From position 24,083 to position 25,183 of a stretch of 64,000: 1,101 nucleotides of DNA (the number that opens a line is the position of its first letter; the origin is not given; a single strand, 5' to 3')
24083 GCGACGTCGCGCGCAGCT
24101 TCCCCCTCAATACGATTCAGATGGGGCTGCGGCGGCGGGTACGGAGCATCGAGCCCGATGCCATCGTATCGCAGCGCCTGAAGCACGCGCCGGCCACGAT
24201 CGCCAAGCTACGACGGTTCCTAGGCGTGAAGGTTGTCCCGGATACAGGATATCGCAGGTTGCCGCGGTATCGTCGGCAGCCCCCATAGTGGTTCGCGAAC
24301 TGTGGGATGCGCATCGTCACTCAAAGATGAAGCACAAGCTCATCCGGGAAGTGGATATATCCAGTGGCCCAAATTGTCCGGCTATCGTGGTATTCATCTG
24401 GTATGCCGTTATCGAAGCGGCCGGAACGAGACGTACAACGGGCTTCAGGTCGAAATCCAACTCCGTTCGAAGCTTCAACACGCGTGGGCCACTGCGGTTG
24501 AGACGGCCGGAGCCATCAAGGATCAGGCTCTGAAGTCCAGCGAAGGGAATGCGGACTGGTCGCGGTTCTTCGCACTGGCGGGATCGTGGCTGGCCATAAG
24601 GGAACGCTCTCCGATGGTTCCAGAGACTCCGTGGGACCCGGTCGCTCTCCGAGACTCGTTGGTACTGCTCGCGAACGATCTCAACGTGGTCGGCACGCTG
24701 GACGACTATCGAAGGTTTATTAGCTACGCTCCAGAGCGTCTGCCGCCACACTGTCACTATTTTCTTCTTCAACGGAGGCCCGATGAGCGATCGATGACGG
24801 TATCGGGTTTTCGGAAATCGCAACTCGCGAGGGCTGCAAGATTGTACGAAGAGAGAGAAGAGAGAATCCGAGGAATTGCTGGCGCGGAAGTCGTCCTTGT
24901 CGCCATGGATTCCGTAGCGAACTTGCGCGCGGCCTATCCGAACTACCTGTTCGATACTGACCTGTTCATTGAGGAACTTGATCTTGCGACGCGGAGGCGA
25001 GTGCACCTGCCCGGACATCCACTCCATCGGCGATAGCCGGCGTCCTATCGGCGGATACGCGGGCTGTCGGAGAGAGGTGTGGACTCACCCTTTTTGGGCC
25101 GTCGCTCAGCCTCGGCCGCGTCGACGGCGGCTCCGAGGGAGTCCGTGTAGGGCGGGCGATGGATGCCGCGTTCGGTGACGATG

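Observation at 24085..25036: Hidden, broken CapRel-like fused toxin-antitoxin (anti-phage toxSAS) with three frameshifts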

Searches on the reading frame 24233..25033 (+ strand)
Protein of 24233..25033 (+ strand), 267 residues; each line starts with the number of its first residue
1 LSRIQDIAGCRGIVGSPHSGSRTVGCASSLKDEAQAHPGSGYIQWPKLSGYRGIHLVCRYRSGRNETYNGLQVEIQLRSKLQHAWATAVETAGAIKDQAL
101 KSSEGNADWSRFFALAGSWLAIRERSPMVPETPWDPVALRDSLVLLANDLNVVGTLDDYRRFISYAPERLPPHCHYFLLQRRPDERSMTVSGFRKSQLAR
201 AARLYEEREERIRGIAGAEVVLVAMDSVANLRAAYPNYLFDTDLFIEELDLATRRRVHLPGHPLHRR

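Call 5: search_protein_families(library=pfam, proteins=[window:24233-25033:+], max_evalue=0.1)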
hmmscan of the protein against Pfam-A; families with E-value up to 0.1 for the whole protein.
window:24233-25033:+ (267 aa): 2 families
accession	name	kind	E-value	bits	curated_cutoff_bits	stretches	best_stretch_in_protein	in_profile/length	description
PF04607.23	RelA_SpoT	-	8.8e-09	36.1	27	1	2-88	21-101/113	Region found in RelA / SpoT proteins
PF21605.3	CRLF2-like_D2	-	0.099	13.2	27.3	0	66-101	23-58/94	Cytokine receptor-like factor 2-like, D2 domain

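Call 6: find_homologous_proteins(query=window:24233-25033:+)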
Query window:24233-25033:+ (267 aa): 4913 proteins with E <= 0.001 among 6155 candidates; the best 120 are listed.
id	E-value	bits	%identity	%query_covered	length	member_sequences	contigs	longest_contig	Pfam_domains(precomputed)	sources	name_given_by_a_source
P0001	1.8e-136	472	82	100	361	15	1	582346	PF04607.24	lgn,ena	-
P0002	3.9e-133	461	79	100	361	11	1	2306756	PF04607.24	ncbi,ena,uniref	ncbi:RelA/SpoT domain-containing protein [Candidatus Palauibacter sp.]|uniref:RelA/SpoT domain-conta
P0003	1.5e-116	407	72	100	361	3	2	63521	PF04607.24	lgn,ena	-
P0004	1.0e-111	391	90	73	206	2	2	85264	-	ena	-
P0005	3.6e-80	287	58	94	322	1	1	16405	PF04607.24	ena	-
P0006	2.3e-79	285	57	94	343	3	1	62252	PF04607.24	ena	-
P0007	9.1e-75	270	66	69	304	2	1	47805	PF04607.24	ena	-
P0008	1.6e-68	249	51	95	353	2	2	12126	PF04607.24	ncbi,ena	-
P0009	1.4e-66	243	49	93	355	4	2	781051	PF04607.24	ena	-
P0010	8.4e-64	234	50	93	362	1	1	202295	PF04607.24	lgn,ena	-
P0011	1.2e-63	233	50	92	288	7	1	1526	PF04607.24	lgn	-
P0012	1.3e-63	233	47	92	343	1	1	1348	PF04607.24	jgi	jgi:ppGpp synthetase/RelA/SpoT-type nucleotidyltranferase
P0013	1.5e-63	233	50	94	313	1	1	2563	PF04607.24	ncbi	-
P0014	2.2e-63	232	49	93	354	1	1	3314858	PF04607.24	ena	-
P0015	1.6e-62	230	48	93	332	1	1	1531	PF04607.24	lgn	-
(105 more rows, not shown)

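Call 7: search_protein_families(library=padloc, proteins=[window:24233-25033:+], max_evalue=1)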
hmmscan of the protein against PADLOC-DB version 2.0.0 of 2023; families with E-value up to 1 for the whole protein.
window:24233-25033:+ (267 aa): 1 family
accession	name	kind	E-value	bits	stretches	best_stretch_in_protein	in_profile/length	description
PDLC04999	PDC-S33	-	6.4e-71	237.6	1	1-253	90-342/349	-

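Call 10: search_solved_structures(query=P0001, max_evalue=1, show_alignments=3)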
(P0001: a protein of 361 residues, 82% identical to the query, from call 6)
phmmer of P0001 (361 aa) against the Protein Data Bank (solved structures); distinct sequences matched with E-value up to 1: 12.
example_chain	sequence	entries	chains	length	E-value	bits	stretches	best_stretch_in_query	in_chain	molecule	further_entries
9erv_A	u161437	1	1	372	1.4e-37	133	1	8-339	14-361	RelA/SpoT family protein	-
7ztb_A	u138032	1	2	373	1.4e-37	133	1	8-339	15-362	RelA/SpoT family protein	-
2be3_A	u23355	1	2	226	5.4e-09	38.9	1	96-183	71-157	GTP pyrophosphokinase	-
3l9d_A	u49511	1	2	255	5.4e-09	38.9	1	7-182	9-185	Putative GTP pyrophosphokinase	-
5f2v_V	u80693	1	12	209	7.5e-07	31.9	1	69-183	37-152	GTP pyrophosphokinase YjbM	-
5ded_D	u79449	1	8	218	8.3e-07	31.7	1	69-183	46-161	GTP pyrophosphokinase YjbM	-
5dec_A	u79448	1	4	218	8.3e-07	31.7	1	69-183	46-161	GTP pyrophosphokinase YjbM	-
6fgk_A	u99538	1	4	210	1.4e-05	27.6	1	96-181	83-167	GTP pyrophosphokinase YwaC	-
6fgj_A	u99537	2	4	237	2.2e-05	27.1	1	74-182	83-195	GTP pyrophosphokinase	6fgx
6ewz_A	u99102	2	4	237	2.2e-05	27.1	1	74-182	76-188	GTP pyrophosphokinase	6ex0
5wlc_LZ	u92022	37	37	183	0.49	12.7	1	126-163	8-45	Imp3 | U3 small nucleolar ribonucleoprotein protein IMP3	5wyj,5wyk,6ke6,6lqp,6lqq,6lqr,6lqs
7suk_LZ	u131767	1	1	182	0.52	12.7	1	126-163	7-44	U3 small nucleolar ribonucleoprotein protein IMP3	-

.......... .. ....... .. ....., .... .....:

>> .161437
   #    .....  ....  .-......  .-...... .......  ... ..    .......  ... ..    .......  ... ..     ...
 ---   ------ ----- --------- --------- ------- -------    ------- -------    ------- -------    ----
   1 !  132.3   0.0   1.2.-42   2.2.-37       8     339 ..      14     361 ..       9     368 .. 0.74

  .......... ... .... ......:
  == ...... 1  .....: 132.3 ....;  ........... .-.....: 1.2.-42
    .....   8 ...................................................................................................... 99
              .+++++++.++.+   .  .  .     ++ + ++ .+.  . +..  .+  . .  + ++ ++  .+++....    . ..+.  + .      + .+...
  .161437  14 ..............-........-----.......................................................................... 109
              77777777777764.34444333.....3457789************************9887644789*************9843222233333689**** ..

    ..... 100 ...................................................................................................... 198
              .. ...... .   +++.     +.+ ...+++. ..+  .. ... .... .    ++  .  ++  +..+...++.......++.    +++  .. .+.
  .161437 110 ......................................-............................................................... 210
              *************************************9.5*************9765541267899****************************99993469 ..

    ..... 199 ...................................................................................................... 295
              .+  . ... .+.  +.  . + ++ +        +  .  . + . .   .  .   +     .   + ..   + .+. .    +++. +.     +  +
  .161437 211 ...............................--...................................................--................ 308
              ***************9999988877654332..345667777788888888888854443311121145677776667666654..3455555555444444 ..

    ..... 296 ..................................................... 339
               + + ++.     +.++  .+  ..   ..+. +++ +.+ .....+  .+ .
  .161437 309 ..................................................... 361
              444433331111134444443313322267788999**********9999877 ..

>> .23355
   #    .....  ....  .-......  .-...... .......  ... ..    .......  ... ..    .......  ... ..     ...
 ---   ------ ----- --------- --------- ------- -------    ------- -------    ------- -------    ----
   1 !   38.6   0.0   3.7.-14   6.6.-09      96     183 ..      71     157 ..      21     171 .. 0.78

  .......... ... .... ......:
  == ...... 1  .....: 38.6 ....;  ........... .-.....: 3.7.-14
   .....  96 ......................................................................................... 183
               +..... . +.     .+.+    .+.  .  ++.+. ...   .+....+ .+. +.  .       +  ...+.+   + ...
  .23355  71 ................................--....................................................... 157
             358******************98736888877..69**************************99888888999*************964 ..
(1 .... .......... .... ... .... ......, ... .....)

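Call 11: search_protein_families(library=padloc, proteins=[P0001, P0002, P0008], max_evalue=1)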
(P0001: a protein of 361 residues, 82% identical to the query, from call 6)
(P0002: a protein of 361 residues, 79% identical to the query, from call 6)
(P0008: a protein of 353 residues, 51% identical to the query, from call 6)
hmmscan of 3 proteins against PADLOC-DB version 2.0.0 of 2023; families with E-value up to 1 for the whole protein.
P0001 (361 aa): 1 family
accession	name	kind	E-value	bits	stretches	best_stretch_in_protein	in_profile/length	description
PDLC04999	PDC-S33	-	3.7e-112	373.2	1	1-347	1-342/349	-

P0002 (361 aa): 1 family
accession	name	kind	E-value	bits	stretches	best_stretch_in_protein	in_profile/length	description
PDLC04999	PDC-S33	-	1e-112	375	1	1-347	1-342/349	-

P0008 (353 aa): 1 family
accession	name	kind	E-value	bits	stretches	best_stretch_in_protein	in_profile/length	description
PDLC04999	PDC-S33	-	1.9e-116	387.3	1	1-342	1-342/349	-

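Call 12: search_protein_families(library=ncbifam, proteins=[P0001, window:24233-25033:+], max_evalue=1)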
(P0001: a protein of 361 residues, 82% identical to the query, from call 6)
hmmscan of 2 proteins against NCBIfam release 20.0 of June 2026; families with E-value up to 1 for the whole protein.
P0001 (361 aa): 2 families
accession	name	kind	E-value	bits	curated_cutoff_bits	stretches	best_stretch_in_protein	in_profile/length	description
NF053588.1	GTPPhKinYjbM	equivalog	5.5e-11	42.6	320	1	73-182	40-151/201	GTP diphosphokinase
TIGR00691.1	spoT_relA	subfamily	0.00078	17.9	499.2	1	53-179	188-305/687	RelA/SpoT family protein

window:24233-25033:+ (267 aa): 1 family
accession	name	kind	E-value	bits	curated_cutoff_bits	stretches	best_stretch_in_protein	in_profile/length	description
NF053588.1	GTPPhKinYjbM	equivalog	2.1e-05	24.4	320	1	4-88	68-151/201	GTP diphosphokinase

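Call 13: find_encoding_contigs(protein=P0001, flank=6000, max_places=3)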
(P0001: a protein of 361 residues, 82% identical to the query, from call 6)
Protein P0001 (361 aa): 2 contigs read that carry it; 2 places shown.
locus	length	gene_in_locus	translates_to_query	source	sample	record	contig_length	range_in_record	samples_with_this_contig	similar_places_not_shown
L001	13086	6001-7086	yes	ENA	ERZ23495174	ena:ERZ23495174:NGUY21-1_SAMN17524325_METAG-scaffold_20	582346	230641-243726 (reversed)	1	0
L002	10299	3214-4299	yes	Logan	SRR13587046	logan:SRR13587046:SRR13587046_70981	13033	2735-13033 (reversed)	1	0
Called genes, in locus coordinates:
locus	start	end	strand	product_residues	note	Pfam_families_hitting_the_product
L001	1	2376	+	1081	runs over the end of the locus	PF13088:BNR_2 (faint), PF25852:DUF6242_C (faint), PF02012:BNR (faint), PF15902:Sortilin-Vps10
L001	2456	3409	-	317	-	PF00248:Aldo_ket_red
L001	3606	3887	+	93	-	PF02604:PhdYeFM_antitox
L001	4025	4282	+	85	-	-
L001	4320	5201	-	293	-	-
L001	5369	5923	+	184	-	PF12867:DinB_2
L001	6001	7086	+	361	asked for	PF04607:RelA_SpoT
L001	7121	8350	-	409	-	-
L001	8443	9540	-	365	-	PF01008:IF-2B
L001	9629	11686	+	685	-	PF00930:DPPIV_N (faint), PF26550:Tricorn_2nd (weak), PF26549:Tricorn_N, PF07676:PD40 (weak), PF26549:Tricorn_N, PF05448:AXE1 (faint), PF20434:BD-FAE (faint), PF00326:Peptidase_S9, +1 more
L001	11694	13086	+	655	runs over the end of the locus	PF00890:FAD_binding_2 (weak), PF01266:DAO (weak), PF07992:Pyr_redox_2 (faint), PF13450:NAD_binding_8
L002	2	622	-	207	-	?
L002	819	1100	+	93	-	PF02604:PhdYeFM_antitox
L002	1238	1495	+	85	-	-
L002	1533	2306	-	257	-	-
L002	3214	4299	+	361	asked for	PF04607:RelA_SpoT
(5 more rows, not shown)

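Call 14: find_encoding_contigs(protein=P0002, flank=6000, max_places=3)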
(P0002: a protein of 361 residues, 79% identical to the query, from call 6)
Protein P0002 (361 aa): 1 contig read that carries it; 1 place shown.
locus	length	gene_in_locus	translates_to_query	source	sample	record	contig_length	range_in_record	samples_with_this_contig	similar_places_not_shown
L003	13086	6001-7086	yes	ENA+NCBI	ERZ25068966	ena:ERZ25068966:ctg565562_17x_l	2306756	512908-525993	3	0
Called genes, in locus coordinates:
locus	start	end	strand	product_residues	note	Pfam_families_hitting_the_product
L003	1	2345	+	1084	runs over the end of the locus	PF25852:DUF6242_C (faint), PF02012:BNR (faint), PF13088:BNR_2 (faint), PF15902:Sortilin-Vps10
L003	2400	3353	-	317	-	PF00248:Aldo_ket_red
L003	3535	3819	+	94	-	PF02604:PhdYeFM_antitox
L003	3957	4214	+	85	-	-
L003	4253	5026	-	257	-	-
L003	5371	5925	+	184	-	PF12867:DinB_2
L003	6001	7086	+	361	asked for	PF04607:RelA_SpoT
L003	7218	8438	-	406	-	-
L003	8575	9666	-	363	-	PF01008:IF-2B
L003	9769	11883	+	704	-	PF02897:Peptidase_S9_N (faint), PF26550:Tricorn_2nd (weak), PF26549:Tricorn_N, PF07676:PD40 (weak), PF26549:Tricorn_N, PF05448:AXE1 (weak), PF20434:BD-FAE (weak), PF00326:Peptidase_S9, +1 more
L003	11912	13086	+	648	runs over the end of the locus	PF00890:FAD_binding_2 (faint), PF01266:DAO (faint), PF13450:NAD_binding_8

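Call 15: find_encoding_contigs(protein=P0003, flank=6000, max_places=3)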
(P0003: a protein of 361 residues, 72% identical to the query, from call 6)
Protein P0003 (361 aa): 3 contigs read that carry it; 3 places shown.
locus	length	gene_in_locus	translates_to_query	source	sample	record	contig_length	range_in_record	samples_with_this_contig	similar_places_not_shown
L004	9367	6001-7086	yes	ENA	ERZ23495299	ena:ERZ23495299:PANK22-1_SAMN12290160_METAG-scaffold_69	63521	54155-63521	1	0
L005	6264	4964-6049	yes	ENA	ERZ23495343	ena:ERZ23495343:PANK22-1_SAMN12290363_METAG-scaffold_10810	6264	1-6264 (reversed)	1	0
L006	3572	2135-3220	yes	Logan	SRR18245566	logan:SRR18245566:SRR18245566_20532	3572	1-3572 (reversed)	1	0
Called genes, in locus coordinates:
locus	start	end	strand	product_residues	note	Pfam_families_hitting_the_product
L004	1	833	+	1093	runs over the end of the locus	PF02012:BNR (faint), PF13088:BNR_2 (faint), PF25852:DUF6242_C (faint), PF15902:Sortilin-Vps10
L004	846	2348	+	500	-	PF02661:Fic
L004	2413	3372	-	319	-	PF00248:Aldo_ket_red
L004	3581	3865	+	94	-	PF02604:PhdYeFM_antitox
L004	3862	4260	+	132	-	PF01850:PIN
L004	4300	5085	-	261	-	-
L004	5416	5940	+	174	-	PF12867:DinB_2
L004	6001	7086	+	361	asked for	PF04607:RelA_SpoT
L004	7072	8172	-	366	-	PF01008:IF-2B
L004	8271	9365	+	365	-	?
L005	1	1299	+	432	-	?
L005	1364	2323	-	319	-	PF00248:Aldo_ket_red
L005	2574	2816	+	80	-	PF02604:PhdYeFM_antitox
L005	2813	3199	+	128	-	-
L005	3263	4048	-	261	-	-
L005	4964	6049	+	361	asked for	PF04607:RelA_SpoT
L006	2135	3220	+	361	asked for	PF04607:RelA_SpoT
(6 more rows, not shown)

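Call 28: find_encoding_contigs(protein=P0004, flank=5000, max_places=4)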
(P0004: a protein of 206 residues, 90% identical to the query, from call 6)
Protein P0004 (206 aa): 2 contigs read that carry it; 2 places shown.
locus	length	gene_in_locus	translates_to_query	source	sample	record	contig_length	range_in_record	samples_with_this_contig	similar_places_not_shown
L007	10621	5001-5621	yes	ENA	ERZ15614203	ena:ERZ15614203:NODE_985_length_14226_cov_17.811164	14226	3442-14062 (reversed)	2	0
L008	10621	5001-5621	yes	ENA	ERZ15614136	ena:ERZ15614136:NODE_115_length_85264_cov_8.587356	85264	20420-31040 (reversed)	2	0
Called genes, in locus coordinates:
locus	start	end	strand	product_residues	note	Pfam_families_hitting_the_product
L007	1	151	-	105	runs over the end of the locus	?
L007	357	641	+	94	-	PF02604:PhdYeFM_antitox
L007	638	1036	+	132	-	PF01850:PIN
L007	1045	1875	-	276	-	-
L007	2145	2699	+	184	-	PF12867:DinB_2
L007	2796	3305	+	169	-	PF04607:RelA_SpoT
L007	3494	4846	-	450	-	PF13701:DDE_Tnp_1_4, PF01609:DDE_Tnp_1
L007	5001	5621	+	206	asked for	-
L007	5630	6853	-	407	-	-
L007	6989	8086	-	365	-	PF01008:IF-2B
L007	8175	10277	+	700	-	PF26550:Tricorn_2nd (weak), PF26549:Tricorn_N, PF07676:PD40 (weak), PF26549:Tricorn_N, PF07676:PD40 (weak), PF05448:AXE1 (weak), PF20434:BD-FAE (weak), PF00326:Peptidase_S9, +2 more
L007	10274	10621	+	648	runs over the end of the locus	PF00890:FAD_binding_2 (weak), PF01266:DAO (weak), PF13450:NAD_binding_8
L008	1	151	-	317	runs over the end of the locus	PF00248:Aldo_ket_red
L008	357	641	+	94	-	PF02604:PhdYeFM_antitox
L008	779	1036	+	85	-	-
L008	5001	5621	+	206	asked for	-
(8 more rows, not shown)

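Call 31: search_protein_families(library=pfam, proteins=[L001:7121-8347:-, L003:7218-8435:-, L007:3494-4843:-, L001:4320-5198:-], max_evalue=0.01)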
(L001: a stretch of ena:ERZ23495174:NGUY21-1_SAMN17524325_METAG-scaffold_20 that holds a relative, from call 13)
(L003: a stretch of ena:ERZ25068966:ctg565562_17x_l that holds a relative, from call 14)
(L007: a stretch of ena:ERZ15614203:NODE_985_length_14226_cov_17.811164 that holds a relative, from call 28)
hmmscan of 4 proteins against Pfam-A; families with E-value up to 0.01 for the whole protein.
L001:7121-8347:- (408 aa): 1 family
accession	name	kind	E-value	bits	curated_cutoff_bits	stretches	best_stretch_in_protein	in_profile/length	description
PF17170.10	DUF5128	-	0.0018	18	22.9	1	85-169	45-131/321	6-bladed beta-propeller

L003:7218-8435:- (405 aa): 1 family
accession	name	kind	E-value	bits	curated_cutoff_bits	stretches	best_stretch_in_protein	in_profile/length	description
PF17170.10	DUF5128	-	0.0027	17.4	22.9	1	92-167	53-131/321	6-bladed beta-propeller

L007:3494-4843:- (449 aa): 2 families
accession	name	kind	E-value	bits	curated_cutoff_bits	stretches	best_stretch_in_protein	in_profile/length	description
PF13701.12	DDE_Tnp_1_4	-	1.2e-33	116.4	34.7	1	20-439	9-430/435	Transposase DDE domain group 1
PF01609.27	DDE_Tnp_1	-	3.8e-12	46.8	23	1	146-378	6-199/200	Transposase DDE domain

L001:4320-5198:- (292 aa): 0 families

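Call 32: search_protein_families(library=padloc, proteins=[L001:7121-8347:-, L003:7218-8435:-, L001:4320-5198:-, L004:846-2345:+], max_evalue=0.01)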
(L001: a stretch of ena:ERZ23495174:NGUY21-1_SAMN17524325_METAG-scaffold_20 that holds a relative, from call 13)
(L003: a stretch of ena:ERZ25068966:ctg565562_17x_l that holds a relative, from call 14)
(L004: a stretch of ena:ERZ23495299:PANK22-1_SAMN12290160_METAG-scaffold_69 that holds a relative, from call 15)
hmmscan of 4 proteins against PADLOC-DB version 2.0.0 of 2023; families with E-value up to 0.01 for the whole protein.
L001:7121-8347:- (408 aa): 0 families

L003:7218-8435:- (405 aa): 0 families

L001:4320-5198:- (292 aa): 0 families

L004:846-2345:+ (500 aa): 8 families
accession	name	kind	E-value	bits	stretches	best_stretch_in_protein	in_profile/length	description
PDLC03963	SoFic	-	3.7e-25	87.1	1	60-327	57-300/361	-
PDLC04836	PDC-S04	-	6.6e-22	75.9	1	102-288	61-229/244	-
PDLC04837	PDC-S04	-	1e-16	58.9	1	122-287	75-225/234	-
PDLC04840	PDC-S04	-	1.4e-16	59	1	111-290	55-219/227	-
PDLC04839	PDC-S04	-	1.7e-13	48.7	1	217-286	131-202/205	-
PDLC04838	PDC-S04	-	7.8e-12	43.4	1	184-288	97-204/209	-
PDLC04966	PDC-S24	-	3.1e-11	40.8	1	187-250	279-341/497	-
PDLC04841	PDC-S04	-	0.0032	15.2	0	225-278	208-263/292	-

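Call 33: predict_structure(alignment_id=A1)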
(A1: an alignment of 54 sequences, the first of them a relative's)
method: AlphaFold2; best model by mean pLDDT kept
length: 361 residues; sequences in the alignment: 54
mean_pLDDT: 87.9   pTM: 0.87
mean pLDDT of the five models: 87.9, 84.5, 84.4, 84.1, 82.2
residues with pLDDT >= 90: 226; 70-90: 96; 50-70: 26; < 50: 13
segments of 3 or more residues with pLDDT < 50: 352-361
pLDDT, mean of each block of 10 residues (from residue 1): 88 96 72 77 94 94 95 92 91 94 95 98 90 97 97 93 95 97 88 87 97 97 97 95 92 68 76 87 88 90 87 88 82 81 69 43 36
secondary structure, 60 per line:
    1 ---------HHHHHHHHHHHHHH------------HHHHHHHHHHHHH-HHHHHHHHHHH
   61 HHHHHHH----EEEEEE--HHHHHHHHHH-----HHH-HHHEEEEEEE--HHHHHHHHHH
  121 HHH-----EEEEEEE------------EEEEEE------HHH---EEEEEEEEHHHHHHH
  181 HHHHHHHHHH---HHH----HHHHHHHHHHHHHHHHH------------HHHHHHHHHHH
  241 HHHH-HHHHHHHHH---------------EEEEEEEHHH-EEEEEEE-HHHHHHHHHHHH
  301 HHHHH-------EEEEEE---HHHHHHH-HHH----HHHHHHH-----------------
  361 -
elements in order: H10-23 H36-48 H50-67 E72-77 H80-89 E102-108 H111-123 E129-135 E148-153 E166-173 H174-190 H201-217 H230-244 H246-254 E270-276 E281-287 H289-305 E313-318 H322-328 H337-343

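Call 36: fold_search(model_id=the predicted structure, library=pdb)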
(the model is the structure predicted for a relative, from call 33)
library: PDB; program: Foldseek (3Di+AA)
matches with E <= 10: 338; with E <= 0.001: 55
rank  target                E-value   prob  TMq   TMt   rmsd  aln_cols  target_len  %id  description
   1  7ztb_B                2.6e-21  1.00  0.66  0.69   9.9       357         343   30  Structure of the Salmonella tRNA pyrophosphokinase CapRel (released 2022-11-23)
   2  7ztb_A                3.4e-21  1.00  0.64  0.67  10.0       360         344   31  Structure of the Salmonella tRNA pyrophosphokinase CapRel (released 2022-11-23)
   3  9erv_A                4.9e-21  1.00  0.64  0.67  10.8       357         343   30  Structure of Salmonella CapRel bound to Bas11 Gp54 (released 2024-11-06)
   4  6ewz_B                3.1e-07  1.00  0.34  0.57  10.5       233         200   21  Crystal structure of RelP (SAS2) from Staphylococcus aureus bound to AMPCPP and GTP in the pre-catalytic state (released 2018-01-24)
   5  5ded_C                4.2e-07  1.00  0.34  0.60  11.9       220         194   22  Crystal structure of the small alarmone synthethase 1 from Bacillus subtilis bound to its product pppGpp (released 2015-10-28)
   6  6fgx_B                4.7e-07  1.00  0.36  0.62   8.1       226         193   19  Crystal structure of the small alarmone synthethase 2 from Staphylococcus aureus bound to AMPCPP (released 2018-02-07)
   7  6ewz_A                5.4e-07  1.00  0.37  0.62   7.9       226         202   20  Crystal structure of RelP (SAS2) from Staphylococcus aureus bound to AMPCPP and GTP in the pre-catalytic state (released 2018-01-24)
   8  6fgx_A                6.7e-07  1.00  0.34  0.59   9.3       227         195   19  Crystal structure of the small alarmone synthethase 2 from Staphylococcus aureus bound to AMPCPP (released 2018-02-07)
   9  5dec_B                7.0e-07  1.00  0.34  0.59  11.1       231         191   20  Crystal structure of the small alarmone synthetase 1 from Bacillus subtilis (released 2015-10-28)
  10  6ex0_B                7.7e-07  1.00  0.34  0.58   9.5       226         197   19  Crystal structure of RelP (SAS2) from Staphylococcus aureus bound to pppGpp in the post-catalytic state (released 2018-01-24)
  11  2be3_A                9.0e-07  1.00  0.39  0.65   9.3       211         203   21  Structure of a GTP Pyrophosphokinase Family Protein from Streptococcus pneumoniae (released 2005-12-06)
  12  5ded_E                1.0e-06  1.00  0.38  0.68   8.5       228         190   19  Crystal structure of the small alarmone synthethase 1 from Bacillus subtilis bound to its product pppGpp (released 2015-10-28)
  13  6fgk_D                1.1e-06  1.00  0.41  0.76   3.2       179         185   20  Crystal structure of the small alarmone synthethase 2 from Bacillus subtilis (released 2018-02-07)
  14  5dec_D                1.6e-06  1.00  0.33  0.58  11.2       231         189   21  Crystal structure of the small alarmone synthetase 1 from Bacillus subtilis (released 2015-10-28)
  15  5ded_G                1.7e-06  1.00  0.36  0.63   4.4       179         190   24  Crystal structure of the small alarmone synthethase 1 from Bacillus subtilis bound to its product pppGpp (released 2015-10-28)
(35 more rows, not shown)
